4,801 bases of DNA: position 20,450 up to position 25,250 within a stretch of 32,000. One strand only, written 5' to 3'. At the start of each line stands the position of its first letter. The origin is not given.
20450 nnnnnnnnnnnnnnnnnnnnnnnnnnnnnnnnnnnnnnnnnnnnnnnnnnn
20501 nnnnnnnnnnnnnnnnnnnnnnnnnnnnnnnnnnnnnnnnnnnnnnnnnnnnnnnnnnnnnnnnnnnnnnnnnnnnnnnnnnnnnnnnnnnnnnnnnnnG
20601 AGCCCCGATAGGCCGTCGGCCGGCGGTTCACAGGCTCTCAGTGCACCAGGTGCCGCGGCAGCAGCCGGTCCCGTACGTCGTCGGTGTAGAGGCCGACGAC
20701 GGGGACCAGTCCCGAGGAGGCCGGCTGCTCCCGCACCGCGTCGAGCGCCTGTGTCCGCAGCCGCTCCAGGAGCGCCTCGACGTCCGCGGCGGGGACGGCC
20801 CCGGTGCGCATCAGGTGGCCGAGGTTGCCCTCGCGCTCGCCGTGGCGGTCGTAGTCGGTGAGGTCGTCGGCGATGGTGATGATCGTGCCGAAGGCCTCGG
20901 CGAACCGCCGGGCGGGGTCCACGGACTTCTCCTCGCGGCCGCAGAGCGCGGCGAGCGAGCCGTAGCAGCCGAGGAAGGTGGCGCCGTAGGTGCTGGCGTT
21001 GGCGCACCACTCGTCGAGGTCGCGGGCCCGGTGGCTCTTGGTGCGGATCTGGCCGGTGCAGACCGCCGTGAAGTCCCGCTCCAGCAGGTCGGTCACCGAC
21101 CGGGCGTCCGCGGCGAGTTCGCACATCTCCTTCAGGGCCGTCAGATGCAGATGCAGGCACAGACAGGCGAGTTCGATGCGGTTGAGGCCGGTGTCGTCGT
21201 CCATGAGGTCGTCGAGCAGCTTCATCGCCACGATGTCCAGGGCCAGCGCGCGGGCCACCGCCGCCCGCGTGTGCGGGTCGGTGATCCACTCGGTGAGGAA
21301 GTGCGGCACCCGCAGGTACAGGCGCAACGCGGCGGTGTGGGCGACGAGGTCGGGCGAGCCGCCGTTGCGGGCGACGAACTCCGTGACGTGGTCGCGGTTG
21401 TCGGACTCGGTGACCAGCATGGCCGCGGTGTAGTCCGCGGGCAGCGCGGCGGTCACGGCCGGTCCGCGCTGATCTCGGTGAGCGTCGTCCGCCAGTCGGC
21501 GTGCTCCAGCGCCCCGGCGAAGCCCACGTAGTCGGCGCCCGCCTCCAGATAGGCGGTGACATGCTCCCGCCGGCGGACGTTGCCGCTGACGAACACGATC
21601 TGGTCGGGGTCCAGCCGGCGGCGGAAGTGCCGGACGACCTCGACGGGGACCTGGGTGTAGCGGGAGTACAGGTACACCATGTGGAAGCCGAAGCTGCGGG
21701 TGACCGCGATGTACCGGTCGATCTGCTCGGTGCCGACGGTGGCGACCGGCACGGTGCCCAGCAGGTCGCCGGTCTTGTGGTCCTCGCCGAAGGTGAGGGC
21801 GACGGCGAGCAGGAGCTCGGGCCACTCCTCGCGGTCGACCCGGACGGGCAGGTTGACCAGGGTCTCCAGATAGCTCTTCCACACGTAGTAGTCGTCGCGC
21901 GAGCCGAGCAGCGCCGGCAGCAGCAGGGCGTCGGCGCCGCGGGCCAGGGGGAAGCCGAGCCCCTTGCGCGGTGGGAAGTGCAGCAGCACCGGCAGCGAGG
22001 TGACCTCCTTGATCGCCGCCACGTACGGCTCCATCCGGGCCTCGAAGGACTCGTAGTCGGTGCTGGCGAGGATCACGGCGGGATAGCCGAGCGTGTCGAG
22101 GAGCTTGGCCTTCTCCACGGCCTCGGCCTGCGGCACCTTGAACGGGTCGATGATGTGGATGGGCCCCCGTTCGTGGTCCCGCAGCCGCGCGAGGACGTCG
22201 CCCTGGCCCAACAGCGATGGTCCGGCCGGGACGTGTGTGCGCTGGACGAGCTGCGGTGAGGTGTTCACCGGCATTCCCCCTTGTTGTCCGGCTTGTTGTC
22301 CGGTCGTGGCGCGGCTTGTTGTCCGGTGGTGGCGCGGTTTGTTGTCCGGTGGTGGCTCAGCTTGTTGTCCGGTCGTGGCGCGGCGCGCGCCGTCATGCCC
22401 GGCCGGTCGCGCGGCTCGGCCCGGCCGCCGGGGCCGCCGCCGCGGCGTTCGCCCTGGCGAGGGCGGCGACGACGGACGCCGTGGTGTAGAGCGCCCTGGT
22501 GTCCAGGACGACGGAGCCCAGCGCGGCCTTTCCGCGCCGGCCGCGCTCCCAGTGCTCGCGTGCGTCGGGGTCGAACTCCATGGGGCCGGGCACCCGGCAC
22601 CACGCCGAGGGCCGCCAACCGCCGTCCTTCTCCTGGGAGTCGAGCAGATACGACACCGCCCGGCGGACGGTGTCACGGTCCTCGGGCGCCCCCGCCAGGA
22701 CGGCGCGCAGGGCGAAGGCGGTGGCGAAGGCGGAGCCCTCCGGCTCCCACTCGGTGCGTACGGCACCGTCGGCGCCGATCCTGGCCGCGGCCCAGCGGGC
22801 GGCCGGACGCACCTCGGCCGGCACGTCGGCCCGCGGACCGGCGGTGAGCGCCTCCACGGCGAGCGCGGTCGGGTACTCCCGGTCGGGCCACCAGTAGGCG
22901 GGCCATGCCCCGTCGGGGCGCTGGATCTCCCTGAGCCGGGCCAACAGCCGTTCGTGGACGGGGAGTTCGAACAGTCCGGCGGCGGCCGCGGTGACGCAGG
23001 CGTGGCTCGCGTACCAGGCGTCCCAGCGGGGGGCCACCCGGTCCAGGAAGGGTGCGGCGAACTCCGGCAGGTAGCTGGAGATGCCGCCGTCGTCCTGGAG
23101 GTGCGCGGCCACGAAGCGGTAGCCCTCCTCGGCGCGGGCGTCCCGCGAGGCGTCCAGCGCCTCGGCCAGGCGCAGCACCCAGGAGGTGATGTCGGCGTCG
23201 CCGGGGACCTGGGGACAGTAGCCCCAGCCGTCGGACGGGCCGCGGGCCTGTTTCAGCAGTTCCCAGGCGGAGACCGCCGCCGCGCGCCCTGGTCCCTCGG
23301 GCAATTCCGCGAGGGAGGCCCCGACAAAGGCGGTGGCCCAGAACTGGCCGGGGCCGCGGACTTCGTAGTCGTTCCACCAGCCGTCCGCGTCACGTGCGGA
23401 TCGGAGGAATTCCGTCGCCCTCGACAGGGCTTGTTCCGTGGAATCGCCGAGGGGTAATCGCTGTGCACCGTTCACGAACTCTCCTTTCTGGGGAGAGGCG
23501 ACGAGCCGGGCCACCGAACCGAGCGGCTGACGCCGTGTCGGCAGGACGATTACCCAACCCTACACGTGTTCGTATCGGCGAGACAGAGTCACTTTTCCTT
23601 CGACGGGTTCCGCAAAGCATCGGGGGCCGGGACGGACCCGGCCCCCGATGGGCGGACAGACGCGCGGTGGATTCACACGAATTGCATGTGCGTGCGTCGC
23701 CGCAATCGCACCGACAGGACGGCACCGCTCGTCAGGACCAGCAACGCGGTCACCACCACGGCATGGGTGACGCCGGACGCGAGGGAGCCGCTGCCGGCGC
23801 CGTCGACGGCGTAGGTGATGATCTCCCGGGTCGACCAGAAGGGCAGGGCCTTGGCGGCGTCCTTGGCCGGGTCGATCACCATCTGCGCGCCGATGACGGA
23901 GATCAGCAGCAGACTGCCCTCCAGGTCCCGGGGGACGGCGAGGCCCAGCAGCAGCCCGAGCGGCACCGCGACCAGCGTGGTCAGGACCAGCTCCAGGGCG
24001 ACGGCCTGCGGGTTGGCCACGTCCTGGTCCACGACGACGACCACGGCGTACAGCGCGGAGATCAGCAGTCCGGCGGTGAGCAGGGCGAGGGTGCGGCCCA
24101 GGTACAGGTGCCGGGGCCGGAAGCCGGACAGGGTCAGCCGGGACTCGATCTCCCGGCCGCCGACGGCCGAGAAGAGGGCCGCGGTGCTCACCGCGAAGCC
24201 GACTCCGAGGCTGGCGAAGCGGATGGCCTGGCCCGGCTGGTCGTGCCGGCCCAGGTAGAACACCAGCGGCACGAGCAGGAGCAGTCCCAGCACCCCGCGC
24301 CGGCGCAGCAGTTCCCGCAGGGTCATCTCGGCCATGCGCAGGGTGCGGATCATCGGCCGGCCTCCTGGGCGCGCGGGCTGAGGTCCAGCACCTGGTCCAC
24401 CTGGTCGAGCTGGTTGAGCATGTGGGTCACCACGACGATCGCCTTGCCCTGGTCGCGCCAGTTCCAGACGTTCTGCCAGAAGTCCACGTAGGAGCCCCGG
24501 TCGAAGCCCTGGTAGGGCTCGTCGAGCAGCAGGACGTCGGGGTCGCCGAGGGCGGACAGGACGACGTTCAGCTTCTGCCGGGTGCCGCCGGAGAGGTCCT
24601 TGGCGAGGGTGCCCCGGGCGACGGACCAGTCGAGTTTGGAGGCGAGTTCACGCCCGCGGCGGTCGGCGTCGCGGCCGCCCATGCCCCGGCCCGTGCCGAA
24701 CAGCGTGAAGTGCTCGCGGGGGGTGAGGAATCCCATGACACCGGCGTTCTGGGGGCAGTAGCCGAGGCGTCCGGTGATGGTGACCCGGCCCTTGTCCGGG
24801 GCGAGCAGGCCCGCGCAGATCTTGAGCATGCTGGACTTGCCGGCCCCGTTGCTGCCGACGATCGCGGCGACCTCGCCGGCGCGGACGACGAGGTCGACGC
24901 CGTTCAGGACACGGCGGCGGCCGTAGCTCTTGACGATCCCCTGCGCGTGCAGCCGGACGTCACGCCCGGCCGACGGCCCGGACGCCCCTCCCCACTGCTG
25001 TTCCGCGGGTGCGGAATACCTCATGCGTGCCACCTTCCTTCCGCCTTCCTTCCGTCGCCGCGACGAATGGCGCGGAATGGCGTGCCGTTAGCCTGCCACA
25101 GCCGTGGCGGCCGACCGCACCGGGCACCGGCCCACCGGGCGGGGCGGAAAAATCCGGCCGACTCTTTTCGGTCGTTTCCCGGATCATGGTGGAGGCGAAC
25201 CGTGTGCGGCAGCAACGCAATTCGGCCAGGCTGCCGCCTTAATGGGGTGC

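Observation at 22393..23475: Extra squalene-hopene-cyclase-like gene inside the lipid module of a moenomycin-type cluster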

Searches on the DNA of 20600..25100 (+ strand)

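Call 7: search_dna_similar(query=window:20600-25100:+, collection=plasmids, mode=distant)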
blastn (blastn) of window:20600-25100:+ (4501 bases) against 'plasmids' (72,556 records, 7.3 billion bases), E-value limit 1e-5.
Records with a match: 202; places in all: 218; records where one place covers at least 80% of the query: 0.
Best place of each record, by identity: 80-90% 8; 60-80% 194.
By first word of the organism name: Sinorhizobium 56; Rhizobium 34; Streptomyces 27; Agrobacterium 20; Azospirillum 9; Shinella 9; Rhodococcus 8; Paracoccus 4; Paraburkholderia 3; Embleya 2; and 26 more.
By predicted mobility (MOB-suite, as given by PLSDB): non-mobilizable 104; mobilizable 72; conjugative 26.
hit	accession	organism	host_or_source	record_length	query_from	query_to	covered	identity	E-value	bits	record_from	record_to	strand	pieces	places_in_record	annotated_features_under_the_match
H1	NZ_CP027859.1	Streptomyces clavuligerus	Cell culture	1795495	55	4354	63%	75.5%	0e+0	2114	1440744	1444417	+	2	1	none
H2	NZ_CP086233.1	Streptomyces clavuligerus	whole organism,soil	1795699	55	4354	63%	75.5%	0e+0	2114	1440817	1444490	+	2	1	none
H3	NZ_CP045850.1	Streptomyces clavuligerus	pure culture single spore ...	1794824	55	4354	63%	75.5%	0e+0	2114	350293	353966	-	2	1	none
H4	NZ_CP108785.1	Embleya sp. NBC_00888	-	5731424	3203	4356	26%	64.8%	2e-54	223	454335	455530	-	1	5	none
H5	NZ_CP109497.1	Streptomyces sp. NBC_01431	-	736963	3889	4326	10%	68.0%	1e-19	107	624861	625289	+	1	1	ABC transporter ATP-binding protein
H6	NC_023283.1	Streptomyces sp. FR1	-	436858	3877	4311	10%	66.2%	6e-17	100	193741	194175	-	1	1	ABC transporter ATP-binding protein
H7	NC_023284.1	Streptomyces sp. F2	-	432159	3877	4311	10%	66.2%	6e-17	100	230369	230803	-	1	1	ABC transporter ATP-binding protein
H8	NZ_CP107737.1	Streptomyces longwoodensis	-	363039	3877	4311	10%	65.7%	2e-10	77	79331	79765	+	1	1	ABC transporter ATP-binding protein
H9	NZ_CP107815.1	Streptomyces longwoodensis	-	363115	3877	4311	10%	65.7%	2e-10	77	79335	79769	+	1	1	ABC transporter ATP-binding protein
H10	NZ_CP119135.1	Streptomyces sp. FXJ1.172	-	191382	3876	4327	7%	72.0%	1e-13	159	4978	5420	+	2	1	ABC transporter ATP-binding protein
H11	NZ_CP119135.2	Streptomyces sp. FXJ1.172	cell culture,red soil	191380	3876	4327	7%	72.0%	1e-13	159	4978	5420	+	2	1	ABC transporter ATP-binding protein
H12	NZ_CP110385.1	Tritonibacter mobilis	-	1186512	3830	4006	4%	69.1%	1e-6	64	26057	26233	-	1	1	record has no annotation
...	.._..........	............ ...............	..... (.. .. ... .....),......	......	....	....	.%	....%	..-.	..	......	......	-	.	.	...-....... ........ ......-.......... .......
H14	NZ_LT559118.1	Nonomuraea gerenzanensis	-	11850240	4189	4341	3%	70.8%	1e-7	69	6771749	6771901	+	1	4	none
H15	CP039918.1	Agrobacterium tumefaciens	-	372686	4189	4333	3%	72.8%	9e-9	72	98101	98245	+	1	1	sugar ABC transporter ATP-binding protein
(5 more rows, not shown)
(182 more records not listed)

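Call 8: get_annotated_region(hit=H1, flank=15000)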
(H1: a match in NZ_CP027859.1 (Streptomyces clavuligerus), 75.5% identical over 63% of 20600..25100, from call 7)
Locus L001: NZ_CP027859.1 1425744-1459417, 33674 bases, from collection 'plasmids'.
description: Streptomyces clavuligerus strain ATCC 27064 plasmid pCLA1, complete sequence
organism: Streptomyces clavuligerus (NCBI taxid 1901)
taxonomy: Bacteria; Actinomycetota; Actinomycetes; Kitasatosporales; Streptomycetaceae; Streptomyces; Streptomyces clavuligerus
host: -; source: Cell culture; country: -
typing (MOB-suite, as given by PLSDB): mobilizable; replicon rep_cluster_12,rep_cluster_1922; relaxase MOBP
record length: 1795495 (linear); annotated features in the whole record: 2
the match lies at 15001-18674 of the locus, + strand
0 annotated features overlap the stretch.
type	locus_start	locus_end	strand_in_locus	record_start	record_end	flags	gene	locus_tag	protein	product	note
